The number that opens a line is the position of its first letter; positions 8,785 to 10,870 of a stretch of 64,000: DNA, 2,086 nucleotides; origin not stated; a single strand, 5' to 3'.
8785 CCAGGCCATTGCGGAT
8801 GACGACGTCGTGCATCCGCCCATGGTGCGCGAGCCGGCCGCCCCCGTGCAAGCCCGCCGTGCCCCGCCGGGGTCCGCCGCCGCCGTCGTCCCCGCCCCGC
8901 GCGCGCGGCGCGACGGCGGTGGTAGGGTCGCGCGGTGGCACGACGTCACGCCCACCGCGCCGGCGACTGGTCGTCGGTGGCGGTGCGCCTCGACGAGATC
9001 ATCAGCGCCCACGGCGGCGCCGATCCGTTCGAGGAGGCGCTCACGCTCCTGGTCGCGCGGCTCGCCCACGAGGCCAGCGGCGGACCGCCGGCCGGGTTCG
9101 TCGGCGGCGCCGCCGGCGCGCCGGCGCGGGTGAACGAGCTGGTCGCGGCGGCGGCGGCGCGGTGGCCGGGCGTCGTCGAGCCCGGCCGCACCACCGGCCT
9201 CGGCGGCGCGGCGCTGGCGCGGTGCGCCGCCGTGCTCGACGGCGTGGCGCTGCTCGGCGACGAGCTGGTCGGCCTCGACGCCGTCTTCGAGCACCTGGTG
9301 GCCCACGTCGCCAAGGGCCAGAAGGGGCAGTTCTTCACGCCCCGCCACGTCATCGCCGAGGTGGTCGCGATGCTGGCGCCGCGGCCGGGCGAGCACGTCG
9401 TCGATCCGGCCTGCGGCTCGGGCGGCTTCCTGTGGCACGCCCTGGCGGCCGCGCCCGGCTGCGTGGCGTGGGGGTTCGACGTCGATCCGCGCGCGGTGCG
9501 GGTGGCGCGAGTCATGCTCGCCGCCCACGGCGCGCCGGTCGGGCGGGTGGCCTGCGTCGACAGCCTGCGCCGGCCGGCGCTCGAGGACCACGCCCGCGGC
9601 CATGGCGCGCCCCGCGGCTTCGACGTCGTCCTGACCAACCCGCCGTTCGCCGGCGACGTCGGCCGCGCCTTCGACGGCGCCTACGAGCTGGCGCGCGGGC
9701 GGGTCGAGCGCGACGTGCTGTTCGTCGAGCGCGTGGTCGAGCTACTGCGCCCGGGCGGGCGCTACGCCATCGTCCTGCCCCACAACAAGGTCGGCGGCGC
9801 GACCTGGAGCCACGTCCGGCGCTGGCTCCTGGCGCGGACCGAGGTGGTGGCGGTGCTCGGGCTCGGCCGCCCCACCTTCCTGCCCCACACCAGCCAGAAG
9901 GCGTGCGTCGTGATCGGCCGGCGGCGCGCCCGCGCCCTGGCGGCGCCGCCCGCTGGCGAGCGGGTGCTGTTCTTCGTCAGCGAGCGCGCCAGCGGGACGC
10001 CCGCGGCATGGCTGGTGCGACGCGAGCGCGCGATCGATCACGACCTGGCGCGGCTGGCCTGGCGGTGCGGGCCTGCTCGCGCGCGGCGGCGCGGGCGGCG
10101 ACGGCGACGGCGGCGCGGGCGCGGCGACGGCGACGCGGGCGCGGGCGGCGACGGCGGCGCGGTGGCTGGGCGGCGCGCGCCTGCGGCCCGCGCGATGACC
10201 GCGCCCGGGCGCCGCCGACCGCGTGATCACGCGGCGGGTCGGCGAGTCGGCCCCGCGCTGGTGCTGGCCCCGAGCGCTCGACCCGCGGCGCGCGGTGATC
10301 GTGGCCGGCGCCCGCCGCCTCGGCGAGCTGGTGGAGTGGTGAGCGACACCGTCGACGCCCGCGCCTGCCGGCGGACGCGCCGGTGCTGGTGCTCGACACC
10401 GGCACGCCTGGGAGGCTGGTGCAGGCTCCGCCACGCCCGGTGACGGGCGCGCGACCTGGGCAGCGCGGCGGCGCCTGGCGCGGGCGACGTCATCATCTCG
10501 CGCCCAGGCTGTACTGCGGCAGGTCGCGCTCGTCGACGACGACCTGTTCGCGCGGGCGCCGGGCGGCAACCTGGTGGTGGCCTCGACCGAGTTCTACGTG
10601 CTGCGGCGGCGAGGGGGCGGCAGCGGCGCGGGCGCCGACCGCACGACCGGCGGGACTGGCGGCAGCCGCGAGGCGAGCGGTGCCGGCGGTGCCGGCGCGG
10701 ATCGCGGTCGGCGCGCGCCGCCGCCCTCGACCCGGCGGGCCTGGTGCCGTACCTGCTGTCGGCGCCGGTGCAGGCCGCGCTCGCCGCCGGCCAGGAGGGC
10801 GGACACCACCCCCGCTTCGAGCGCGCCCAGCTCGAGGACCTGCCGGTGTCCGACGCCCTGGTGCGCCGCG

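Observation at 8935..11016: HsdM-like N6-adenine methyltransferase followed by a frameshifted HsdS-like target-recognition region, with no restriction subunit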

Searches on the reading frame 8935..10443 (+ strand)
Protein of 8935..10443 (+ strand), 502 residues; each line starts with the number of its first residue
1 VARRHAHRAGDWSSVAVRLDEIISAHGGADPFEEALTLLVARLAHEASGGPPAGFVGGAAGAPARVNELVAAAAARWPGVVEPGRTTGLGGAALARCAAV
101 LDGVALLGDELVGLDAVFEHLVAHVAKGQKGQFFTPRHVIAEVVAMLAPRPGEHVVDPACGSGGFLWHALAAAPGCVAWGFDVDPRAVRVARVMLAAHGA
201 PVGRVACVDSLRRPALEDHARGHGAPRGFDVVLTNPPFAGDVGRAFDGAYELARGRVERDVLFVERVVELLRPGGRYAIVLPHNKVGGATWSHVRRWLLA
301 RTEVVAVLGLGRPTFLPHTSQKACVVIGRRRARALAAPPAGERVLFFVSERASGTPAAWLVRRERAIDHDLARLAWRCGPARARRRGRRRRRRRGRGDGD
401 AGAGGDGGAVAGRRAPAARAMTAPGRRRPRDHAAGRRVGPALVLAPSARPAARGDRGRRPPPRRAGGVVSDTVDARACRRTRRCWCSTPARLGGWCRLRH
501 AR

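Call 4: search_protein_families(library=pfam, proteins=[window:8935-10443:+], max_evalue=1)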
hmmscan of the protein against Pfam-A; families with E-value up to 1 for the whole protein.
window:8935-10443:+ (502 aa): 9 families
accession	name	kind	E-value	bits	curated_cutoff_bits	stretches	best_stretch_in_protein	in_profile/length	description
PF02384.22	N6_Mtase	-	9.7e-27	94.5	20.4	1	118-332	10-234/311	N-6 DNA Methylase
PF07669.17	Eco57I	-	1.4e-07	32.2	25.3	1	224-306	70-161/171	Eco57I restriction-modification methylase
PF05175.20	MTS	-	4.1e-05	23.7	23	1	146-242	26-112/170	Methyltransferase small domain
PF08242.18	Methyltransf_12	-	0.00012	23.1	30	1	159-234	4-71/98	Methyltransferase domain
PF13847.12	Methyltransf_31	-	0.00027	21.1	27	1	151-282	3-112/145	Methyltransferase domain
PF01170.24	UPF0020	-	0.00032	20.9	22.3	1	146-244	23-137/197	RMKL-like, methyltransferase domain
PF13649.12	Methyltransf_25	-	0.0083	17.2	27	1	155-202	1-47/97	Methyltransferase domain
PF01795.25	Methyltransf_5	-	0.042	13.7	27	1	140-199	9-68/309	MraW methylase family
PF20473.4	MmeI_Mtase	-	0.13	11.9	27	1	154-169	22-37/259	MmeI, DNA-methyltransferase domain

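Call 5: search_protein_families(library=ncbifam, proteins=[window:8935-10443:+], max_evalue=1)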
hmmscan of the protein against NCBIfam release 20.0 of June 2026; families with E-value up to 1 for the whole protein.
window:8935-10443:+ (502 aa): 14 families
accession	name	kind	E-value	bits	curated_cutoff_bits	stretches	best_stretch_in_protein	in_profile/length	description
NF047738.1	antiphage_MADS2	equivalog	2.2e-38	132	720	2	64-171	244-351/654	methylation-associated defense system DNA methyltransferase MAD2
TIGR03534.1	RF_mod_PrmC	equivalog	9e-06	25.3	199.1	1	138-238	75-166/253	peptide chain release factor N(5)-glutamine methyltransferase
TIGR00497.1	hsdM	equivalog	2e-05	23.5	242.75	1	118-326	184-413/515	type I restriction-modification system subunit M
NF033455.1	BREX_6_MTaseX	exception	2.4e-05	22.1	900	1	229-322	555-650/1319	BREX-6 system adenine-specific DNA-methyltransferase PglX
NF002910.0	PRK03522.2-3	equivalog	4.4e-05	22.7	558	1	152-240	235-320/383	23S rRNA (uracil(747)-C(5))-methyltransferase RlmC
NF033452.1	BREX_1_MTaseX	exception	6.5e-05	20.9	500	1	228-325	507-608/1210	BREX-1 system adenine-specific DNA-methyltransferase PglX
TIGR04543.1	ketoArg_3Met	equivalog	0.0008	18.6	425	1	148-199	146-197/336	2-ketoarginine methyltransferase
TIGR01177.1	TIGR01177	hypoth_equivalog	0.00084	18.7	316.55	1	150-284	181-297/330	TIGR01177 family methyltransferase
NF050150.1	RiPP_MTase_ApyS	equivalog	0.001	18.3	400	1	138-200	131-190/323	RiPP biosynthesis methyltransferase ApyS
TIGR02987.1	met_A_Alw26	exception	0.0018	17.1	353.5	1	129-238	2-122/523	Alw26I/Eco31I/Esp3I family type II restriction adenine-specific DNA-methyltransferase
NF043040.1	corrin_prot_MT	hypoth_equivalog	0.014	14.8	180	1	142-199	32-87/216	corrinoid protein-associated methyltransferase CpaM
TIGR02469.1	CbiT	equivalog_domain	0.036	14.3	78.3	1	135-198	3-66/124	precorrin-6Y C5,15-methyltransferase (decarboxylating) subunit CbiT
TIGR04364.1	methyltran_FxLD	equivalog_domain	0.039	13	320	1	138-209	69-140/394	methyltransferase, FxLD system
TIGR03533.1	L3_gln_methyl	equivalog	0.16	11.3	229.7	0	136-239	101-200/284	50S ribosomal protein L3 N(5)-glutamine methyltransferase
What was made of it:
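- On Type I restriction-modification system: The curated hsdM equivalog TIGR00497 scores only 23.5 bits against a cut-off of 242.75 (call 5).
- On MADS (methylation-associated defence system): NF047738 scores 132 bits against a cut-off of 720 (call 5).
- Closest known: Classical type I R-M. Different: The score on the hsdM equivalog model TIGR00497 is 23.5 bits against a cut-off of 242.75 (call 5).
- Tried and rejected: Pfam and NCBIfam on the broken frame pieces found nothing (calls 4, 5).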

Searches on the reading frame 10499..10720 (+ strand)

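Call 4: search_protein_families(library=pfam, proteins=[window:10499-10720:+], max_evalue=1)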
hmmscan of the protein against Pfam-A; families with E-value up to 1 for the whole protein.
window:10499-10720:+ (74 aa): 1 family
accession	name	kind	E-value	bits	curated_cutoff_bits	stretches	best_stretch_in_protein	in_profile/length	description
PF04568.17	IATP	-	0.89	10.5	25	0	27-62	16-51/98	Mitochondrial ATPase inhibitor, IATP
